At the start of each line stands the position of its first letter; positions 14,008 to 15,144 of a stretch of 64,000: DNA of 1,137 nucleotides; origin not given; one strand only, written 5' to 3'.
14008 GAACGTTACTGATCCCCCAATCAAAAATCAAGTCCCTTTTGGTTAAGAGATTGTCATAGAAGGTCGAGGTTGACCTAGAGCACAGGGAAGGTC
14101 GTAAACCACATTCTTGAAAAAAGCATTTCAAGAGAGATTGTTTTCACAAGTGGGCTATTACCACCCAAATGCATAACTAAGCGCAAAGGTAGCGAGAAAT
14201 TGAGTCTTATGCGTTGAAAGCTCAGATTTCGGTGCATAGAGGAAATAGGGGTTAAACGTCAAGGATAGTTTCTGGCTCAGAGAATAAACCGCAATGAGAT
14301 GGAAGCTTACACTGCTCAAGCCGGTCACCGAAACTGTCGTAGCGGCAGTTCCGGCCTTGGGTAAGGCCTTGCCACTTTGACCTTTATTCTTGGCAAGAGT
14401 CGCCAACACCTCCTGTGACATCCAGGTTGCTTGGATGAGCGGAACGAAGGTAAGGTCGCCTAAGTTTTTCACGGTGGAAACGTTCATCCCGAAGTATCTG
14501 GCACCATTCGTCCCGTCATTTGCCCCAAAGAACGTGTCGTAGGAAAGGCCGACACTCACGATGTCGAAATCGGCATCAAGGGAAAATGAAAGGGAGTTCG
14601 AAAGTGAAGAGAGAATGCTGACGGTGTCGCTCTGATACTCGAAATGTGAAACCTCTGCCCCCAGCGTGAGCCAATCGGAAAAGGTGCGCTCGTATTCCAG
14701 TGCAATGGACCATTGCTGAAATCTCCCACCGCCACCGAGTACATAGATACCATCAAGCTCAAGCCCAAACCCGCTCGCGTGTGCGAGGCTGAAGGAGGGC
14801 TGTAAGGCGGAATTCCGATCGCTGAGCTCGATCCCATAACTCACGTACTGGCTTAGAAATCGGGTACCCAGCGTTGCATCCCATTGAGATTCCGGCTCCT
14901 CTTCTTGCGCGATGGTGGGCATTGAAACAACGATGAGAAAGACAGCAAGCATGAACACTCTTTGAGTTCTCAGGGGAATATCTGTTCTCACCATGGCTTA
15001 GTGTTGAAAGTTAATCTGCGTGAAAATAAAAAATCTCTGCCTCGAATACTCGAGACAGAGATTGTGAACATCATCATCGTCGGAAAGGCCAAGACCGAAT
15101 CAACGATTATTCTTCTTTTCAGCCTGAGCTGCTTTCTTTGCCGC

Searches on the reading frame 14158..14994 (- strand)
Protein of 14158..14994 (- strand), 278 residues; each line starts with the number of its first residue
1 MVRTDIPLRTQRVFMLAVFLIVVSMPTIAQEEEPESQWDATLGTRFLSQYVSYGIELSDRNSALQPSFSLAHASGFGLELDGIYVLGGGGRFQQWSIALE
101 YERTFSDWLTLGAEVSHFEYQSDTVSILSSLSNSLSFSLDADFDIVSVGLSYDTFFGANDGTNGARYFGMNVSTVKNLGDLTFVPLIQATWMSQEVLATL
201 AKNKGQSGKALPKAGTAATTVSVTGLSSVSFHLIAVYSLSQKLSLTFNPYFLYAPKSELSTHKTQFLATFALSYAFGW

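Call 9: search_protein_families(library=pfam, proteins=[window:14158-14994:-], max_evalue=0.001)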
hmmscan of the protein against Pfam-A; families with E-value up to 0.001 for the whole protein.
window:14158-14994:- (278 aa): 1 family
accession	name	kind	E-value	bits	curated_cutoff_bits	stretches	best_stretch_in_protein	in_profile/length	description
PF09694.16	Gcw_chp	-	3.8e-05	24.2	24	1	32-76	2-46/230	Bacterial protein of unknown function (Gcw_chp)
